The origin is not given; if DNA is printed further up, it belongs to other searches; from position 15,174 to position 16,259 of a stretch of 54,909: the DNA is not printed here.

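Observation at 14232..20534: Five-gene envelope operon: two choice-of-anchor-B propellers, a 7-bladed propeller lipoprotein, an MbnP-like lipoprotein and an MbnH/MauG-like di-haem peroxidase, directly upstream of the suf operon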

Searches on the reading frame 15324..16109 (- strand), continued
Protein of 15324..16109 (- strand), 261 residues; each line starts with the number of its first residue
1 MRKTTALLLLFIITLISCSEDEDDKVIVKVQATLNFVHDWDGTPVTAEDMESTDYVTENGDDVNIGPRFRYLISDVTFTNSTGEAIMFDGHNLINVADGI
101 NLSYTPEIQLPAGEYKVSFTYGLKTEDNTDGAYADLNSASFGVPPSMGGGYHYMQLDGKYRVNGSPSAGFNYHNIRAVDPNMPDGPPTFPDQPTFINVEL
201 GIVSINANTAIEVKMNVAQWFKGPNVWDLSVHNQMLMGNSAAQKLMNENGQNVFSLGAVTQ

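Call 32: fold_search(model_id=the predicted structure, library=pdb)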
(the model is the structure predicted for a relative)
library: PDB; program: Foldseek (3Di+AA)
matches with E <= 10: 681; with E <= 0.001: 4
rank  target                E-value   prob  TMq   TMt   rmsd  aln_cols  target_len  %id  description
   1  7l6g_D                2.1e-04  1.00  0.55  0.51   6.3       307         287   12  MbnP from Methylosinus trichosporium (released 2021-05-26)
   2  7l6g_B                2.7e-04  1.00  0.51  0.47   5.7       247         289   11  MbnP from Methylosinus trichosporium (released 2021-05-26)
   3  7l6g_C                2.8e-04  1.00  0.56  0.52   6.3       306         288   12  MbnP from Methylosinus trichosporium (released 2021-05-26)
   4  7l6g_E                6.3e-04  1.00  0.58  0.52   6.1       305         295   12  MbnP from Methylosinus trichosporium (released 2021-05-26)
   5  7l6g_A                1.2e-03  1.00  0.55  0.50   6.7       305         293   12  MbnP from Methylosinus trichosporium (released 2021-05-26)
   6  7l6g_F                1.5e-03  1.00  0.55  0.51   6.7       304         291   13  MbnP from Methylosinus trichosporium (released 2021-05-26)
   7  2g2n_A                1.0e-02  0.84  0.20  0.39  11.1       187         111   11  Crystal Structure of E.coli transthyretin-related protein with bound Zn (released 2006-12-12)
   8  4qdg_A                2.3e-02  0.66  0.25  0.22  14.0       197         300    8  Crystal structure of a putative adhesin (BT2657) from Bacteroides thetaiotaomicron VPI-5482 at 2.20 A resolution (PSI  (released 2014-06-11)
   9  4qdg_B                4.2e-02  0.21  0.22  0.19  20.4       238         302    9  Crystal structure of a putative adhesin (BT2657) from Bacteroides thetaiotaomicron VPI-5482 at 2.20 A resolution (PSI  (released 2014-06-11)
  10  5z16_B                4.5e-02  0.08  0.08  0.03  21.9       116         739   13  A novel dimeric isocitrate dehydrogenase from Acinetobacter baumannii (released 2019-02-20)
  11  3ufi                  6.6e-02  0.35  0.19  0.19  10.1       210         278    8  Crystal structure of a putative cell adhesion protein (BACOVA_04980) from Bacteroides ovatus ATCC 8483 at 2.18 A resolut (released 2011-12-14)
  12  6rpt_A                1.5e-01  0.23  0.15  0.30  14.0       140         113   10  Structure of tick complement inhibitor CirpT1 complexed with macroglobubulin domain 4 of human complement C5 (released 2020-01-08)
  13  7qg9_J                1.6e-01  0.08  0.12  0.20  19.0       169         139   12  Tail tip of siphophage T5 : common core proteins (released 2022-12-21)
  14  6rpt_C                1.8e-01  0.21  0.15  0.30  14.0       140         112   10  Structure of tick complement inhibitor CirpT1 complexed with macroglobubulin domain 4 of human complement C5 (released 2020-01-08)
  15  4zda_A                2.0e-01  0.04  0.07  0.03  21.8       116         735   12  Crystal structure of isocitrate dehydrogenase in complex with isocitrate and Mn from M. smegmatis (released 2016-06-29)
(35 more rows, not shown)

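Call 47: search_protein_representatives(alignment_id=A1)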
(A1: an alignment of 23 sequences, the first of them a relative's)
Query: 23 sequences, 258 profile positions. Proteins with E-value up to 0.001 (for the whole library): 1932; up to 1e-10: 836; up to 1e-30: 146. The best 150 are listed.
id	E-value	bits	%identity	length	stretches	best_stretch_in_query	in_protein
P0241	2.3e-126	436.8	-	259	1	1-258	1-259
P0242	4.2e-93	327.8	-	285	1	26-257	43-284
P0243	2.5e-91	322.0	-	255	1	1-249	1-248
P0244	8.5e-91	320.2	-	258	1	5-257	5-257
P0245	9.2e-88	310.3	-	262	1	7-258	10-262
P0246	1.0e-87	310.1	-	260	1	1-258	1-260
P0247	3.5e-87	308.4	-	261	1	1-257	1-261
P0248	2.2e-83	295.9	-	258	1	6-258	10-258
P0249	1.8e-81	289.6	-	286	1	27-258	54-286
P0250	1.7e-80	286.5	-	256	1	3-249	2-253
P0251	3.6e-80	285.4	-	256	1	2-257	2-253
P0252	5.8e-80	284.7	-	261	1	1-253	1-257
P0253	1.0e-79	283.9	-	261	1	7-257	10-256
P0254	2.3e-79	282.7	-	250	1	5-257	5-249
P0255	1.1e-78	280.5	-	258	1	3-257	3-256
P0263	3.1e-69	249.6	-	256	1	6-256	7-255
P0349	8.9e-34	133.3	-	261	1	10-257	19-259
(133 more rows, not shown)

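Call 49: search_solved_structures(query=A3, max_evalue=10, show_alignments=2)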
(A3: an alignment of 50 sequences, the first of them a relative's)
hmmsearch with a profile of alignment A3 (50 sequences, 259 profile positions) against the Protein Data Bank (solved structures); distinct sequences matched with E-value up to 10: 1.
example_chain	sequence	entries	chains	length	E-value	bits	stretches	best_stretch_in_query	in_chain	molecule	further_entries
4jpd_A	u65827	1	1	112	0.66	12.9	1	139-173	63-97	Protein CyaY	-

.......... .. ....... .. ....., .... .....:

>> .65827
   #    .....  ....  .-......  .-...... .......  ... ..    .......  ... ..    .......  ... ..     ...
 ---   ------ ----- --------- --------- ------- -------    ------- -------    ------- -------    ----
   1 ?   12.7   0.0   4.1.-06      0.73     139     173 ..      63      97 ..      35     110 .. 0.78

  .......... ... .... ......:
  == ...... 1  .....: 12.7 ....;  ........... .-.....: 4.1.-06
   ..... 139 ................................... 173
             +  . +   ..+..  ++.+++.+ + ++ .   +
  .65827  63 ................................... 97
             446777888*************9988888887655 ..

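Call 50: search_protein_families(library=pfam, alignment_id=A3, max_evalue=0.001)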
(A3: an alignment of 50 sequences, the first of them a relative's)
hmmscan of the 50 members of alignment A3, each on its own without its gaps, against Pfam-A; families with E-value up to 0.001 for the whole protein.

A. member 1, P0001 (261 aa): 1 family
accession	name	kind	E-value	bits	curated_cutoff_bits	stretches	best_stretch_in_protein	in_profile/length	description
PF20243.3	MbnP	-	6.4e-21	75.5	27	1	31-226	3-181/189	MbnP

B. families by the number of members that match (of 50 scanned): 1 family
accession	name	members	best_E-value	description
PF20243.3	MbnP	50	8.4e-36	MbnP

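Call 60: find_related_loci(query=A4, collection=metagenome_contigs, flank=10000)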
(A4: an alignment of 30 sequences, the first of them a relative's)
Query A4 (261 aa) in metagenome_contigs; peptide patterns used: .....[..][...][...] (x = any residue, [..] = any of these).
600 stretches matched a pattern (row limit reached: there are more); 581 encode a relative of the query (tblastn E <= 1e-3); the best 80 are kept; 80 distinct loci.
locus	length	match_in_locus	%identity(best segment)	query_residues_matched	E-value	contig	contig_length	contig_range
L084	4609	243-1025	100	1-261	0e+0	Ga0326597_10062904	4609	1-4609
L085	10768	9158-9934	39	2-255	2e-60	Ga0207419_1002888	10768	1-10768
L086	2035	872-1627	39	11-255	2e-57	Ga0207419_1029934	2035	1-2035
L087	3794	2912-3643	39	11-261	1e-53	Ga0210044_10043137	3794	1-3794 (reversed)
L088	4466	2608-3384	37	2-255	3e-52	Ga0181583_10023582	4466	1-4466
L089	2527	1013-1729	39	15-255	2e-51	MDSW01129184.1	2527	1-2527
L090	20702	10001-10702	39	23-261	5e-51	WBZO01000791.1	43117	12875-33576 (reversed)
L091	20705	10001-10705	40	18-259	4e-49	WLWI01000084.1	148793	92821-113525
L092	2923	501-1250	37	1-255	4e-49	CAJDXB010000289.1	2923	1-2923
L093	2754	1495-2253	35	2-260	2e-48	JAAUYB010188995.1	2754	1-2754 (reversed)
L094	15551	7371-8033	35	40-261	1e-47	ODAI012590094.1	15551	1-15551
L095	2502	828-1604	34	6-261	1e-47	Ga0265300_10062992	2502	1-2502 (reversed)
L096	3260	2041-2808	35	18-258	2e-47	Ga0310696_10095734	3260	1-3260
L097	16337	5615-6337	36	13-258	6e-47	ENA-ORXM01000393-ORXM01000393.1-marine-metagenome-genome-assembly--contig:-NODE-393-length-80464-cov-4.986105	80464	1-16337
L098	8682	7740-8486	33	5-261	2e-46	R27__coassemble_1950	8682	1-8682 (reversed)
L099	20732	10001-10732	33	5-256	2e-46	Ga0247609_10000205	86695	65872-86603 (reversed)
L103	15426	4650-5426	34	2-256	5e-46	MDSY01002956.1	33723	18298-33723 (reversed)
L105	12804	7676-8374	33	21-255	2e-45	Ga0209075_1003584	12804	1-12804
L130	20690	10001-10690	34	19-253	7e-43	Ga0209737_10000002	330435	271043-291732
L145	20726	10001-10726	36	11-255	2e-41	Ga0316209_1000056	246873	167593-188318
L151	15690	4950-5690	34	7-258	7e-41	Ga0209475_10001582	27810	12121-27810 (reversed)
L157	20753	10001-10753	34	16-254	4e-41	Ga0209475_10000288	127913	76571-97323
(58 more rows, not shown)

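Call 64: search_protein_families(library=pfam, proteins=[L157:7226-9565:+, L157:9568-9930:+, L151:6680-8971:+, L151:9051-10634:-, L090:8059-9381:-, L103:3082-4170:+, L130:10720-12870:+, L145:8126-9889:+, L099:8850-9941:-, L105:5933-7267:+], max_evalue=0.0001)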
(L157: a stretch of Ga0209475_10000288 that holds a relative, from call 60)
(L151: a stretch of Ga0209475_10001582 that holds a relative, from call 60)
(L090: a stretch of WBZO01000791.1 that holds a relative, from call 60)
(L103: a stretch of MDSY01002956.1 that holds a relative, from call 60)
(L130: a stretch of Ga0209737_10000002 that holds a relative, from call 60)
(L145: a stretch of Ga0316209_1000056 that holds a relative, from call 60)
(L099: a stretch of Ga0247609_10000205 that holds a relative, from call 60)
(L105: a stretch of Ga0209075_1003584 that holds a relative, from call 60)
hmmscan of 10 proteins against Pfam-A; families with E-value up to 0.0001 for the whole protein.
L157:7226-9565:+ (779 aa): 4 families
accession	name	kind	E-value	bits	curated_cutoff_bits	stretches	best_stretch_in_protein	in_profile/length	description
PF00593.30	TonB_dep_Rec_b-barrel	-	2.8e-38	133.3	27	1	276-744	9-436/436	TonB dependent receptor-like, beta-barrel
PF13715.12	CarbopepD_reg_2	-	8.8e-15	55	32.2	1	26-110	1-86/88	CarboxypepD_reg-like domain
PF07715.20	Plug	-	2.2e-12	47.8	23.9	1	119-219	4-102/107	TonB-dependent Receptor Plug Domain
PF13620.12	CarboxypepD_reg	-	6.2e-09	36.5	32.3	1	26-87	2-67/82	Carboxypeptidase regulatory-like domain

L157:9568-9930:+ (120 aa): 0 families

L151:6680-8971:+ (763 aa): 3 families
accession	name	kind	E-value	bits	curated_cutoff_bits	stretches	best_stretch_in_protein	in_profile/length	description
PF13517.12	FG-GAP_3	-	1.1e-28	100.1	26.9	4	478-544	1-61/61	FG-GAP-like repeat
PF18962.6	Por_Secre_tail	-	3.1e-16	59.9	27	1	687-761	1-74/75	Secretion system C-terminal sorting domain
PF01839.29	FG-GAP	-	1.3e-08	34.9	22.1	0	88-105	9-26/37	FG-GAP repeat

L151:9051-10634:- (527 aa): 4 families
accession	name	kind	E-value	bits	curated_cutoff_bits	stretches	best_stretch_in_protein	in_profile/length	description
PF18962.6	Por_Secre_tail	-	3.9e-12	46.7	27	1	450-516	1-66/75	Secretion system C-terminal sorting domain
PF08309.17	LVIVD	-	3.3e-11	42.8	20.2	0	287-309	20-42/42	LVIVD repeat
PF13620.12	CarboxypepD_reg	-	4.5e-10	40.2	32.3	1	355-432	2-82/82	Carboxypeptidase regulatory-like domain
PF13715.12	CarbopepD_reg_2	-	1.6e-08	34.9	32.2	1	355-434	1-79/88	CarboxypepD_reg-like domain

L090:8059-9381:- (440 aa): 1 family
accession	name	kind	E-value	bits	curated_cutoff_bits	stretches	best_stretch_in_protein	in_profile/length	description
PF07396.17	Porin_O_P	-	2.7e-10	40.5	20.9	1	58-185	7-127/370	Phosphate-selective porin O and P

L103:3082-4170:+ (362 aa): 1 family
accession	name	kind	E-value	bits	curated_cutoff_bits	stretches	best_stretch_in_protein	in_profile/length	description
PF00487.30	FA_desaturase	-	5.3e-35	121.8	29.7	1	67-340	3-250/253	Fatty acid desaturase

L130:10720-12870:+ (716 aa): 1 family
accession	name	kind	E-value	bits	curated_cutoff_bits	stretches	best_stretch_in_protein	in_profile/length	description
PF18962.6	Por_Secre_tail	-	1.1e-09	38.9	27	1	646-715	1-75/75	Secretion system C-terminal sorting domain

L145:8126-9889:+ (587 aa): 8 families
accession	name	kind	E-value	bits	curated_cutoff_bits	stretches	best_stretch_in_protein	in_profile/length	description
PF02518.31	HATPase_c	-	1e-24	87.5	26.4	1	475-585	2-110/111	Histidine kinase-, DNA gyrase B-, and HSP90-like ATPase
PF13424.12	TPR_12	-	3.8e-20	72.3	30.1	2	95-163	6-76/77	Tetratricopeptide repeat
PF07719.23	TPR_2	-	4.3e-09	36.2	27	0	213-243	2-32/34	Tetratricopeptide repeat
PF13181.12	TPR_8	-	9.9e-09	35.1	25.7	0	138-163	7-32/34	Tetratricopeptide repeat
PF17874.7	TPR_MalT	-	4.3e-08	33.2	45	1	123-318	31-231/336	MalT-like TPR region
PF00512.31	HisKA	-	9e-08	32.5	26.9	1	367-429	2-64/66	His Kinase A (phospho-acceptor) domain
PF00515.34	TPR_1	-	3.3e-06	27.1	27.8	0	214-244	3-33/34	Tetratricopeptide repeat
PF13374.12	TPR_10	-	9.7e-06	25.9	27.5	0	253-281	3-31/42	Tetratricopeptide repeat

L099:8850-9941:- (363 aa): 2 families
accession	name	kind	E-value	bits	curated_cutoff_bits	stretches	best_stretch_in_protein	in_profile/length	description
PF09640.15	DUF2027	-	1.2e-09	38.4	25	1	102-216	3-118/156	Domain of unknown function (DUF2027)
PF01713.27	Smr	-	1.8e-06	28.5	25.7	1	298-340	14-57/77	Smr domain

L105:5933-7267:+ (444 aa): 6 families
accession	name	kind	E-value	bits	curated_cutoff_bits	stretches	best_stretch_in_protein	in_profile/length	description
PF02786.22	CPSase_L_D2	-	1.5e-74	250.5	19.8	1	115-322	1-209/211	Carbamoyl-phosphate synthase L chain, ATP binding domain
PF00289.28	Biotin_carb_N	-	5.2e-47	159.3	25.5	1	1-110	1-110/110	Biotin carboxylase, N-terminal domain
PF02785.25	Biotin_carb_C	-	4.1e-43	146.3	32.4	1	334-440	1-107/108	Biotin carboxylase C-terminal domain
PF02222.28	ATP-grasp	-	4.1e-10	40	27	1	138-292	16-162/179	ATP-grasp domain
PF07478.18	Dala_Dala_lig_C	-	1.6e-09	38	24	1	144-291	28-174/204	D-ala D-ala ligase C-terminus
PF08443.16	RimK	-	6.3e-08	32.9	21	1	115-306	3-180/188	RimK-like ATP-grasp domain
